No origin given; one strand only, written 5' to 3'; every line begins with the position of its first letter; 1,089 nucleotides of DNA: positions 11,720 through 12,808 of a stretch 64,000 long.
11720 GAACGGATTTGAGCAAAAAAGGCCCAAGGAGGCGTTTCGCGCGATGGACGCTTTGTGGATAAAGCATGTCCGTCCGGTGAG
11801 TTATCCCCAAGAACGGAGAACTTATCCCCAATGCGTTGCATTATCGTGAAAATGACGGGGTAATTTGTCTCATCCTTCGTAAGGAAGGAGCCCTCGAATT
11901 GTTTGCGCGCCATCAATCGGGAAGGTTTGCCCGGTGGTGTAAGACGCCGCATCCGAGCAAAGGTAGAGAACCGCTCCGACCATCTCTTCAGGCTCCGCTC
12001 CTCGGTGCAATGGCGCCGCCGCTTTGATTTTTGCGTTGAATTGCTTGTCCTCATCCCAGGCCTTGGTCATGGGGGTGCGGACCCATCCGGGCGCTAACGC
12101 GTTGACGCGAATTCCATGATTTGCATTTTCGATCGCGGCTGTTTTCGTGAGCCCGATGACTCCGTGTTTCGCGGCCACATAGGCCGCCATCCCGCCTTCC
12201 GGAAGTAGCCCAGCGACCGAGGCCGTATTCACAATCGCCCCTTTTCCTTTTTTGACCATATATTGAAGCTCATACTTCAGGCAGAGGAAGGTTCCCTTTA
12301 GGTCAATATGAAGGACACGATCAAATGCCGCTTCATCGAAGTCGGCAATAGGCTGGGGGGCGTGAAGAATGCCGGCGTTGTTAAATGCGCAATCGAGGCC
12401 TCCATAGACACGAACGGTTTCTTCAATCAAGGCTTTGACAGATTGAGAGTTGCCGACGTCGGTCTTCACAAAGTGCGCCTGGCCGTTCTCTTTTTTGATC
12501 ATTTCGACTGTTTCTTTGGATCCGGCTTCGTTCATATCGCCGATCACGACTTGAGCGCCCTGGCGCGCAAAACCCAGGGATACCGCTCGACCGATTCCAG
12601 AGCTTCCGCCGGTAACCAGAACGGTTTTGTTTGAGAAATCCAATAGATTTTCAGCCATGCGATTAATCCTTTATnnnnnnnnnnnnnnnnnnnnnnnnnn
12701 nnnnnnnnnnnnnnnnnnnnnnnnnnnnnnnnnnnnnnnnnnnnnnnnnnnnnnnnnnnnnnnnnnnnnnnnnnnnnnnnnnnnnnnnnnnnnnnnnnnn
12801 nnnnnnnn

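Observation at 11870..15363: PCMH-type flavocytochrome c operon with a PchX-like Tat protein (pchC-pchX-pchF) plus SDR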

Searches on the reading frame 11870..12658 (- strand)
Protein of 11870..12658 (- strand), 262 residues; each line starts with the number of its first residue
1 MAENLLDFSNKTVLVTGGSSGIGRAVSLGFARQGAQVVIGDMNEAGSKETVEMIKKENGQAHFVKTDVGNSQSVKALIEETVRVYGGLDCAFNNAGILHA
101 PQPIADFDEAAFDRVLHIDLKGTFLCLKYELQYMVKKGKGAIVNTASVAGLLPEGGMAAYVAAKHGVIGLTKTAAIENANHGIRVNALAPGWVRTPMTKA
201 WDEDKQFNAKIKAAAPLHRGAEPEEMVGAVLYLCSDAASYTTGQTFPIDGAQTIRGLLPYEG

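Call 3: search_protein_families(library=pfam, proteins=[window:11870-12658:-], max_evalue=0.01)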
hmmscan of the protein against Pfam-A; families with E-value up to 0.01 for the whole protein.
window:11870-12658:- (262 aa): 5 families
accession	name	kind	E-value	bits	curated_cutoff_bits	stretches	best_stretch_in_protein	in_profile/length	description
PF13561.12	adh_short_C2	-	9.2e-66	222.2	27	1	20-250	6-233/236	Enoyl-(Acyl carrier protein) reductase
PF00106.31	adh_short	-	7.2e-58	195.7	26.6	1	11-205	1-194/195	short chain dehydrogenase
PF08659.16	KR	-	3.3e-13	50.4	22.6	1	12-165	2-154/180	KR domain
PF23441.1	SDR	-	2.2e-05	24.4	27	1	8-215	5-213/258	SDR-like rossmann domain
PF01370.27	Epimerase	-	0.0015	18.4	20.9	1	13-91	1-72/240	NAD dependent epimerase/dehydratase family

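Call 4: search_protein_families(library=ncbifam, proteins=[window:11870-12658:-], max_evalue=0.01)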
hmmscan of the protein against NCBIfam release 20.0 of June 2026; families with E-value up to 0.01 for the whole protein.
window:11870-12658:- (262 aa): 238 families (the best 25 are shown)
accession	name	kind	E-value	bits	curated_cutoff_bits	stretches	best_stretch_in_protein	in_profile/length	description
NF004818.0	PRK06172.1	equivalog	1.4e-90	303.1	336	1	7-253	4-251/253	SDR family oxidoreductase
NF005559.1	PRK07231.1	subfamily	1.1e-71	241.3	215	1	8-253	2-248/249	glucose 1-dehydrogenase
NF004198.0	PRK05653.1-3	equivalog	9.9e-71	238.1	296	1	9-252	6-246/248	3-oxoacyl-ACP reductase FabG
NF005681.0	PRK07478.1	subfamily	1e-68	231.5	267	1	8-254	4-251/254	SDR family oxidoreductase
NF009466.0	PRK12826.1-2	subfamily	1.2e-67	227.9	222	1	10-253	3-245/248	3-oxoacyl-ACP reductase FabG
NF052558.1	MBtsdlDhBudC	equivalog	2.3e-67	227.2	270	1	8-253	1-242/250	meso-2,3-butanediol dehydrogenase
NF004791.0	PRK06138.1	equivalog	1.1e-66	224.7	312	1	8-254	3-251/252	SDR family oxidoreductase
NF009093.0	PRK12429.1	subfamily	1.3e-63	214.7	258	1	8-252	3-256/259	3-hydroxybutyrate dehydrogenase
NF053701.1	CsHdxCHCADhChcB2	equivalog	1.1e-62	211.7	350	1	8-253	1-243/245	cis-4-hydroxycyclohexanecarboxylate dehydrogenase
TIGR01830.1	3oxo_ACP_reduc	equivalog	1.5e-62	211.5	297.75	1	13-250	1-236/239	3-oxoacyl-[acyl-carrier-protein] reductase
NF009468.0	PRK12826.1-4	equivalog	7.6e-61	206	318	1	7-254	4-249/256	SDR family oxidoreductase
TIGR01963.1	PHB_DH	subfamily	1.5e-60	204.6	307.05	1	11-253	2-253/255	3-hydroxybutyrate dehydrogenase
NF005446.0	PRK07035.1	equivalog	2e-59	200.9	373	1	2-253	3-254/255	SDR family oxidoreductase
NF004774.0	PRK06114.1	equivalog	1.9e-58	197.9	360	1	2-251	8-258/262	SDR family oxidoreductase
NF005853.0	PRK07774.1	equivalog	5.1e-58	196.4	303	1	7-255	3-249/250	SDR family oxidoreductase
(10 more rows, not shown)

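Call 41: search_solved_structures(query=window:11870-12658:-, max_evalue=1e-30)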
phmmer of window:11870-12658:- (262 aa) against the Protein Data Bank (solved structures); distinct sequences matched with E-value up to 1e-30: 211 (the best 60 are shown).
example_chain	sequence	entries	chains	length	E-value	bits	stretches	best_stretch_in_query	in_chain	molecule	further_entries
7djs_A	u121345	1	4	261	1.1e-64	221.8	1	9-253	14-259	SDR family oxidoreductase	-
2et6_A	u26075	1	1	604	1.3e-55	192.1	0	8-206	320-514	(3R)-hydroxyacyl-CoA dehydrogenase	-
4ni5_A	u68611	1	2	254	1.4e-54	188.7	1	6-253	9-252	Oxidoreductase, short-chain dehydrogenase/reductase family protein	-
5x8h_A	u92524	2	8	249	4.4e-54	187.1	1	9-253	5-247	Short-chain dehydrogenase reductase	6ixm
2uvd_A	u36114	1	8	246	6.9e-52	179.9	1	10-252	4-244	3-OXOACYL-(ACYL-CARRIER-PROTEIN) REDUCTASE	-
5itv_A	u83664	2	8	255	5.8e-51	176.8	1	6-253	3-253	Dihydroanticapsin 7-dehydrogenase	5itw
4jro_A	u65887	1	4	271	1.1e-49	172.6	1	4-252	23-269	FabG protein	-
4ure_A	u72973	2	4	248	2e-48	168.5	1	9-252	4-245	CYCLOHEXANOL DEHYDROGENASE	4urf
5h5x_A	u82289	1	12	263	2.2e-48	168.4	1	7-253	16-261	Putative oxidoreductase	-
1iy8_A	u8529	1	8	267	1.6e-47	165.6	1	7-253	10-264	LEVODIONE REDUCTASE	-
8y7r_A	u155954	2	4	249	1.9e-47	165.3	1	9-253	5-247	NAD(P)-dependent dehydrogenase (Short-subunit alcohol dehydrogenase family)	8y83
4nbu_A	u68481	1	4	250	7.3e-47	163.4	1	8-251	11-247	3-oxoacyl-(Acyl-carrier-protein) reductase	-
3osu_A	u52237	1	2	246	4e-45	157.7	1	10-251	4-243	3-oxoacyl-[acyl-carrier-protein] reductase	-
3sj7_A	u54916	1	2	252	4.1e-45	157.7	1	10-251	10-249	3-oxoacyl-(Acyl-carrier-protein) reductase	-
1edo_A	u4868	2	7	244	4.8e-45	157.5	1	12-251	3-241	BETA-KETO ACYL CARRIER PROTEIN REDUCTASE | KETOACYL REDUCTASE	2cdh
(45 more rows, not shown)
